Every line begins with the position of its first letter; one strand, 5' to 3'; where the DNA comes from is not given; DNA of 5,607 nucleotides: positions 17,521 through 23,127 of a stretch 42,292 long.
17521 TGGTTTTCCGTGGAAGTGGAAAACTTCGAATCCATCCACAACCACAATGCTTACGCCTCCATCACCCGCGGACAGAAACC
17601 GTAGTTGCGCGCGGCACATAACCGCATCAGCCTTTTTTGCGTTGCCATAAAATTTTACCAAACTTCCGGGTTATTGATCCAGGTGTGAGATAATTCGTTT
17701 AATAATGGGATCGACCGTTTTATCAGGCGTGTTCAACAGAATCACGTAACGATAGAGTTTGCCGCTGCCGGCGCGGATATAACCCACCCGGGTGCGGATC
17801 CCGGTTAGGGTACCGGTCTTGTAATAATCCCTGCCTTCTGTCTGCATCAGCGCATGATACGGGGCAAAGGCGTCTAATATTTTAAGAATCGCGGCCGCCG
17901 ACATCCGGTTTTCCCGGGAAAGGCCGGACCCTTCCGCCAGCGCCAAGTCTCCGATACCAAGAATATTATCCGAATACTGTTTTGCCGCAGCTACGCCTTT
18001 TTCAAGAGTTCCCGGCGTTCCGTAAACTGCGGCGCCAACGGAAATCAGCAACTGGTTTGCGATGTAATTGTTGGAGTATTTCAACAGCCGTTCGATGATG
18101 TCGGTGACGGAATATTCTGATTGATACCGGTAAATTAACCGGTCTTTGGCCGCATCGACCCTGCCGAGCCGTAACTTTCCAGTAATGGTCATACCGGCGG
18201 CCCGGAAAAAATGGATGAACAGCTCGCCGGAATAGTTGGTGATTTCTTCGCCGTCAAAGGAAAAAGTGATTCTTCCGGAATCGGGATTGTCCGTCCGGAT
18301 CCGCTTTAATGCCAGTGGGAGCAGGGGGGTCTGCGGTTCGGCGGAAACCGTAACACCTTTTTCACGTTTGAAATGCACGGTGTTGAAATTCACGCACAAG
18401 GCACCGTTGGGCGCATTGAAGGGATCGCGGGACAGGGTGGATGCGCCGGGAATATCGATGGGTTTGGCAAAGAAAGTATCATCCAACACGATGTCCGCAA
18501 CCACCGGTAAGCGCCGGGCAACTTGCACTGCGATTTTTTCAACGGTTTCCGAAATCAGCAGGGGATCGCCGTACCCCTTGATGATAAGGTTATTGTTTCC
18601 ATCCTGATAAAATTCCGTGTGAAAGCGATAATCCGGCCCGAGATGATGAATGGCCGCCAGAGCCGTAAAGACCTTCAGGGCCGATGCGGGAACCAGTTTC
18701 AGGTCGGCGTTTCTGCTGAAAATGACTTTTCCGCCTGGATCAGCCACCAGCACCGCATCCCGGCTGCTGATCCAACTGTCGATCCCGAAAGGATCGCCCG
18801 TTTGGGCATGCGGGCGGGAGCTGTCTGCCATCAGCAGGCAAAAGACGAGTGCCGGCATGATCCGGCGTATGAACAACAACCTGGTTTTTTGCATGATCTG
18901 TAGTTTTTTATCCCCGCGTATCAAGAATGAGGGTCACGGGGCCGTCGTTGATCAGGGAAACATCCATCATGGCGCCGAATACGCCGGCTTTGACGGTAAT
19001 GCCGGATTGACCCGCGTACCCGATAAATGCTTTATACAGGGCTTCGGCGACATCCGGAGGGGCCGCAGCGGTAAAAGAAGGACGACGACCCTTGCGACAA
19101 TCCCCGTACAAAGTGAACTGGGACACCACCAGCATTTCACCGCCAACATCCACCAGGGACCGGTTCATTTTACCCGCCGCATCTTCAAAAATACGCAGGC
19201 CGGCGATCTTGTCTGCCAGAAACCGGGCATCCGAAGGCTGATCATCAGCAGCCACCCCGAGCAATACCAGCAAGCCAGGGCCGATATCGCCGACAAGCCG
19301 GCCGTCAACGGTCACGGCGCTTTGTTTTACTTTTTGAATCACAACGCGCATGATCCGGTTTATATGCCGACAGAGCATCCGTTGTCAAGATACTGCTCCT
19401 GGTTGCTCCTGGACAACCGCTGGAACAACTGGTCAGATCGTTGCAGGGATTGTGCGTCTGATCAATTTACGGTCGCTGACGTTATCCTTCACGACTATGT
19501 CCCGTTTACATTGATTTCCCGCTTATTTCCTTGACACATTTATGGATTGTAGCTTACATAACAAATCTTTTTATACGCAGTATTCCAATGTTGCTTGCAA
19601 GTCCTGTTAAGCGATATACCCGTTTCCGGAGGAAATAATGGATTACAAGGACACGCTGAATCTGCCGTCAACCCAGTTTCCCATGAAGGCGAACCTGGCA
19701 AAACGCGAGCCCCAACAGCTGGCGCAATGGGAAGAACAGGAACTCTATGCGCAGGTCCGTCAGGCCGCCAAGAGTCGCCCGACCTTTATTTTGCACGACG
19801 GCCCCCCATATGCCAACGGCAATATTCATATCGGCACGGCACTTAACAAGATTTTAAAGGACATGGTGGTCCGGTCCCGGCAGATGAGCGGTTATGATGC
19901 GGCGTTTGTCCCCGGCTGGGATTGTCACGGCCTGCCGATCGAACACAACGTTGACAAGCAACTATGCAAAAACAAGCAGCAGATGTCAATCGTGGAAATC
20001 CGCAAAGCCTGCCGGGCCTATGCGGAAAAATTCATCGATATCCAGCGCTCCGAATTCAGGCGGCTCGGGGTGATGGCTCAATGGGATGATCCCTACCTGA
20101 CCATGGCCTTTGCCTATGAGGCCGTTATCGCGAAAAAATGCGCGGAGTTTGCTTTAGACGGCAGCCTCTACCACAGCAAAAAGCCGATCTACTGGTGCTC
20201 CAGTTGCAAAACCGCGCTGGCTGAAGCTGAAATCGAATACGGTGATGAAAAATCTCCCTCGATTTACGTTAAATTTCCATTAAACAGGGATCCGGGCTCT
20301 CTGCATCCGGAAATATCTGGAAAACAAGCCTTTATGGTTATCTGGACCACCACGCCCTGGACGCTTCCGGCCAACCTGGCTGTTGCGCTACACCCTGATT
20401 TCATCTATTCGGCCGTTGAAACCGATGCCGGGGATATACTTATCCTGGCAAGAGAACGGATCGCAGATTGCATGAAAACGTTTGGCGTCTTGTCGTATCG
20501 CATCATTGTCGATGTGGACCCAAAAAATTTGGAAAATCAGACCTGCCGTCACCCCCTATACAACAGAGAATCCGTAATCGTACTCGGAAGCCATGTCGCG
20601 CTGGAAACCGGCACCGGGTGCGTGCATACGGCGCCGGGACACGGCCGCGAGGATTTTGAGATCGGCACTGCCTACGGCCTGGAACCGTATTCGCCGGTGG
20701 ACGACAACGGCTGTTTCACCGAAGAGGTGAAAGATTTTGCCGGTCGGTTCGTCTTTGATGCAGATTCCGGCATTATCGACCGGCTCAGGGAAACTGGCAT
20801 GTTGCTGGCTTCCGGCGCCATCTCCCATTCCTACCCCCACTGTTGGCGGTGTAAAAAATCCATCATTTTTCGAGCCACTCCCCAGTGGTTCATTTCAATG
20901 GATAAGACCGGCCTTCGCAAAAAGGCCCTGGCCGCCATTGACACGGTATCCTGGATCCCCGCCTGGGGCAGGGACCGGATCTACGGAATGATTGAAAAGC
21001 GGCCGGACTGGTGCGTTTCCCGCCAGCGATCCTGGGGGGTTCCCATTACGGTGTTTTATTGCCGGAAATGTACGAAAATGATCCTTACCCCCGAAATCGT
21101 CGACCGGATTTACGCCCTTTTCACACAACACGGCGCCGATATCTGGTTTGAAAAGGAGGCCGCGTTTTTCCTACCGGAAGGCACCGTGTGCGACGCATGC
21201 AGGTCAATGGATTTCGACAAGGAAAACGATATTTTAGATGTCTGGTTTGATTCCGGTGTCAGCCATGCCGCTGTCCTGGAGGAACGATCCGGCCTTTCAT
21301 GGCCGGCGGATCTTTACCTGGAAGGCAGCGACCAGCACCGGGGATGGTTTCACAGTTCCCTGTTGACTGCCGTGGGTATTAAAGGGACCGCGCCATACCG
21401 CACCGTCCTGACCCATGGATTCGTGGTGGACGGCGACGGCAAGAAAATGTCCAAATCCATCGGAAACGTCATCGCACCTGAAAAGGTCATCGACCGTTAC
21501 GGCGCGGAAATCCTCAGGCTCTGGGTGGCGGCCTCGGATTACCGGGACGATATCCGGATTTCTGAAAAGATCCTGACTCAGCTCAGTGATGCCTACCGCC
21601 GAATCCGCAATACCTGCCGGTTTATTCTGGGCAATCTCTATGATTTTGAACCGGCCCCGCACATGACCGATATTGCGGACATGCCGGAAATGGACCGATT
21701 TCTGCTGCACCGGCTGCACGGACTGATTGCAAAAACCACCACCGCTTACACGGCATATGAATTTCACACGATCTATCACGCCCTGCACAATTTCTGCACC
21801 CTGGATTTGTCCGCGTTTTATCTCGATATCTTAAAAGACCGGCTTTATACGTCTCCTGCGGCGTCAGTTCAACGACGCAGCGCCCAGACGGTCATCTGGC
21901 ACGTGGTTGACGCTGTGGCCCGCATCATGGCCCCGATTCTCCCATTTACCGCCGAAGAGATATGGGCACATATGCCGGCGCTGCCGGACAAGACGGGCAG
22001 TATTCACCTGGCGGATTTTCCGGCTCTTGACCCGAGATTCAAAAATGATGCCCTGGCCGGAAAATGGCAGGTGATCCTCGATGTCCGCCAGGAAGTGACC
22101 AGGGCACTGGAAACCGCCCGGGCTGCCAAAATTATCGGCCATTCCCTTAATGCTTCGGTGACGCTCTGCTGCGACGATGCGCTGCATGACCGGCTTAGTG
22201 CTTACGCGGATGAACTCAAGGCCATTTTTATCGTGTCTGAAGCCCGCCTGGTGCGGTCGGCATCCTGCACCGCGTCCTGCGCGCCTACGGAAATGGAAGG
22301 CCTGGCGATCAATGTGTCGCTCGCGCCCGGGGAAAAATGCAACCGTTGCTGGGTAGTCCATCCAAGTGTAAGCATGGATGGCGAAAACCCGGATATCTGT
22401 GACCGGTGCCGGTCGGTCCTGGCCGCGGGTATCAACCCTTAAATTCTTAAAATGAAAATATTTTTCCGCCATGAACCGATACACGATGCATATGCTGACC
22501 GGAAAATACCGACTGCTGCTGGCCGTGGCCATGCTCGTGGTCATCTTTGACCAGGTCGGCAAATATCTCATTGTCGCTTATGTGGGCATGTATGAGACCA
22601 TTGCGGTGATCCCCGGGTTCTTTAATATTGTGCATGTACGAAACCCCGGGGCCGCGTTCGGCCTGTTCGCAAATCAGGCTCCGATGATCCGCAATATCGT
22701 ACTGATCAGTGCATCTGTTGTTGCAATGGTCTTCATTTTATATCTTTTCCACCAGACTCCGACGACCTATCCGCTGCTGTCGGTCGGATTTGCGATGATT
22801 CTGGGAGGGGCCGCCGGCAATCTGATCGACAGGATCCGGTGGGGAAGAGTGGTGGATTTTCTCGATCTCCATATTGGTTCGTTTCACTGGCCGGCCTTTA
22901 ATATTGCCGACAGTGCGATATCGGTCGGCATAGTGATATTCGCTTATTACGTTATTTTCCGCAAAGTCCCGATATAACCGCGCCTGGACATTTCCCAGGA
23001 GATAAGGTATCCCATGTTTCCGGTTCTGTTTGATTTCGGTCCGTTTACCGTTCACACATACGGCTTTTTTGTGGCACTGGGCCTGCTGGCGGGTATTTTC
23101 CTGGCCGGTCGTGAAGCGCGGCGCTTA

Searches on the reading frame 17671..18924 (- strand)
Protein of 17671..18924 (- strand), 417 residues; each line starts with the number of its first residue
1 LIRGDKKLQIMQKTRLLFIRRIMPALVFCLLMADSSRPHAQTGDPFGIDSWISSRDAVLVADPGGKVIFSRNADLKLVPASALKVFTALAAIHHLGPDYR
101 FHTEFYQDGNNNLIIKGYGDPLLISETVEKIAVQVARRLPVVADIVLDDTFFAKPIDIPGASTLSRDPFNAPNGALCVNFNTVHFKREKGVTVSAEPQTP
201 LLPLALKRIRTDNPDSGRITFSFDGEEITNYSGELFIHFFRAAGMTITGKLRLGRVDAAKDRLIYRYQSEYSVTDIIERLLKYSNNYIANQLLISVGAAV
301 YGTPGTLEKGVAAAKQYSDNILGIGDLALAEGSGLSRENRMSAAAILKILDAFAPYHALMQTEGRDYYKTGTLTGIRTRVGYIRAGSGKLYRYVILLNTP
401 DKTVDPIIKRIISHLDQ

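Call 36: search_protein_families(library=ncbifam, proteins=[window:17671-18924:-], max_evalue=0.00001)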
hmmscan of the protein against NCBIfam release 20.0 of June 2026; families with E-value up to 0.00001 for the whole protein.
window:17671-18924:- (417 aa): 2 families
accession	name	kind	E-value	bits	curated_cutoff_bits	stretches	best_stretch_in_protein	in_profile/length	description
TIGR00666.1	PBP4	equivalog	4.5e-34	117.9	107.8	2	65-183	2-130/397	D-alanyl-D-alanine carboxypeptidase/D-alanyl-D-alanine endopeptidase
NF008322.0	PRK11113.1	equivalog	1.5e-31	109.5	527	2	223-353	246-377/477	serine-type D-Ala-D-Ala carboxypeptidase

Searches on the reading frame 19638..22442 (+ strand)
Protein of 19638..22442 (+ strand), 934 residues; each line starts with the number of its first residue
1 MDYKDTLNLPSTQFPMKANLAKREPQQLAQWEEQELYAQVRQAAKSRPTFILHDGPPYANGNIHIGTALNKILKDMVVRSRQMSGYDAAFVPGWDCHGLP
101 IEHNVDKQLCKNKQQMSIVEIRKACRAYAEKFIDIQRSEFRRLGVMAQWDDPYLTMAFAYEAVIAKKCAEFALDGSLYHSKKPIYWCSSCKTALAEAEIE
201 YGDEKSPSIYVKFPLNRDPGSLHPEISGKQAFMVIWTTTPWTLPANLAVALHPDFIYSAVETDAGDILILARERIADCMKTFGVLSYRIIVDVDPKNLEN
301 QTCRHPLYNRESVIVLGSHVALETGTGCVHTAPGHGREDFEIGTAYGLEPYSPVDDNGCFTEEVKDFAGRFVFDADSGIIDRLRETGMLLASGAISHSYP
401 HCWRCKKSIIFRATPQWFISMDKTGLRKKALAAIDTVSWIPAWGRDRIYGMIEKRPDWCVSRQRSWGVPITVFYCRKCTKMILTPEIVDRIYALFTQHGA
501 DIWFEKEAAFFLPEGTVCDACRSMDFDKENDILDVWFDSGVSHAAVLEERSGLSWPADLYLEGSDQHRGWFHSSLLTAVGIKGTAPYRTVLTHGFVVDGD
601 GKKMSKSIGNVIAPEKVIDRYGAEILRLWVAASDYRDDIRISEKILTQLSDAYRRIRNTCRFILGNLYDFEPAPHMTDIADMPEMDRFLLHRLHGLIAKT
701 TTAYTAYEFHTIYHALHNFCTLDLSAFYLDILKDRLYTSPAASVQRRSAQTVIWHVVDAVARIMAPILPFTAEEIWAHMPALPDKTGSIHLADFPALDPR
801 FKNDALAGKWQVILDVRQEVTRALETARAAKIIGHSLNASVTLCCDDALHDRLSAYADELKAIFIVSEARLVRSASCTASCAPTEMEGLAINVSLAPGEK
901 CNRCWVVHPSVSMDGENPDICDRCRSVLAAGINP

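Call 35: search_protein_families(library=ncbifam, proteins=[window:19638-22442:+], max_evalue=0.00001)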
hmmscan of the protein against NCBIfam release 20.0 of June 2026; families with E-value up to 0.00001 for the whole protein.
window:19638-22442:+ (934 aa): 17 families
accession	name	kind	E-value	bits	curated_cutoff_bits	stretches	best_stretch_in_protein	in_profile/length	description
NF040702.1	ileS_w_GNAT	exception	5.9e-301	1001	1999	2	266-926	446-1088/1100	isoleucine--tRNA ligase, N-acetyltransferase domain-containing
TIGR00392.1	ileS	equivalog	1.2e-286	953.4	621.4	1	13-843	1-859/861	isoleucine--tRNA ligase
NF009687.0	PRK13208.1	equivalog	2.1e-141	472.7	738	2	296-874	237-791/801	valine--tRNA ligase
TIGR00422.1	valS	equivalog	9.2e-139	463.9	612.1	2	296-877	238-792/863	valine--tRNA ligase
NF004349.1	PRK05729.1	equivalog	5.2e-118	395.5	704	2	296-877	232-775/860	valine--tRNA ligase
NF000257.1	MupA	exception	1.2e-103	347.7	1900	1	28-817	13-794/1024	mupirocin-resistant isoleucine--tRNA ligase MupA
NF000258.1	MupB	exception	2.7e-99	333.4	1900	1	24-818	9-797/1033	mupirocin-resistant isoleucine--tRNA ligase MupB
NF011492.0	PRK14900.1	equivalog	1.3e-92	311.3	1783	2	296-894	247-823/1044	valine--tRNA ligase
NF000540.1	alt_ValS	exception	5.5e-73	246.2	900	2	362-866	332-823/827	valine--tRNA ligase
NF008957.0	PRK12300.1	subfamily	5.9e-57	193.3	677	3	24-340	10-322/946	leucine--tRNA ligase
TIGR00395.1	leuS_arch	equivalog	2.8e-48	164.6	648.5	2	30-340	10-316/938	leucine--tRNA ligase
TIGR00396.1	leuS_bact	equivalog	2.7e-32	111.8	548.4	2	25-200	8-168/843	leucine--tRNA ligase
TIGR00398.1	metG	equivalog_domain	3.7e-26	91.9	336.35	2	584-779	309-501/530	methionine--tRNA ligase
NF008900.0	PRK12267.1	equivalog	2e-21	76.2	598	2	529-779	221-476/648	methionine--tRNA ligase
NF001100.0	PRK00133.1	equivalog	1e-20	73.9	587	2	56-117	13-74/676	methionine--tRNA ligase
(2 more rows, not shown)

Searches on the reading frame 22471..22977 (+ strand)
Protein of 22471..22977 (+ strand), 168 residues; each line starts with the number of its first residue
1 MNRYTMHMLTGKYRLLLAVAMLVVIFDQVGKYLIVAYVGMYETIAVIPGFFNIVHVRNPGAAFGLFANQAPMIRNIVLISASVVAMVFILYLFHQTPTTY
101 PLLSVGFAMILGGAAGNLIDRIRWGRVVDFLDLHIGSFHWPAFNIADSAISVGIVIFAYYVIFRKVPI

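Call 35: search_protein_families(library=ncbifam, proteins=[window:22471-22977:+], max_evalue=0.00001)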
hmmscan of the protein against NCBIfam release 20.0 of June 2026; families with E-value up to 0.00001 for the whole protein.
window:22471-22977:+ (168 aa): 22 families
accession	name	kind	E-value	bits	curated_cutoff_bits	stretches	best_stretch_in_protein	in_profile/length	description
NF011360.0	PRK14779.1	subfamily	9.7e-38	129.7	177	1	12-165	8-157/163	lipoprotein signal peptidase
TIGR00077.1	lspA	equivalog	3.1e-35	121.5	73.95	1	10-163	6-156/164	signal peptidase II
NF011366.0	PRK14785.1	subfamily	8e-30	104.2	256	1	17-163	45-191/198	lipoprotein signal peptidase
NF011355.0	PRK14773.1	subfamily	1.3e-29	103.5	218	1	49-157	71-182/206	lipoprotein signal peptidase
NF011358.0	PRK14776.1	equivalog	1.7e-28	99.6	285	1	16-162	13-155/170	lipoprotein signal peptidase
NF011357.0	PRK14775.1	equivalog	2.1e-28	99.4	201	1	19-159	10-145/170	lipoprotein signal peptidase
NF011352.0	PRK14770.1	equivalog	7e-27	93.9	223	1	15-157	18-158/173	lipoprotein signal peptidase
NF011368.0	PRK14787.1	equivalog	7.7e-27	94.4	177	1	15-162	3-156/167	lipoprotein signal peptidase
NF011365.0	PRK14784.1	equivalog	6.4e-26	91.4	181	1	17-158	8-143/160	lipoprotein signal peptidase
NF011371.0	PRK14790.1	equivalog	2.7e-24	85.9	202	1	15-162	11-153/169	lipoprotein signal peptidase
NF011367.0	PRK14786.1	equivalog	5.7e-24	85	190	1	17-164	5-145/154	lipoprotein signal peptidase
NF011370.0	PRK14789.1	equivalog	3.2e-22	79.1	248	1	7-163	2-151/194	lipoprotein signal peptidase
NF011350.0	PRK14768.1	equivalog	5.6e-19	68.9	210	1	17-163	4-142/148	lipoprotein signal peptidase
NF011369.0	PRK14788.1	equivalog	8.8e-18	64.4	200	1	16-129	6-118/213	lipoprotein signal peptidase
NF011353.0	PRK14771.1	equivalog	2.4e-16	60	241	1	16-156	15-150/179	lipoprotein signal peptidase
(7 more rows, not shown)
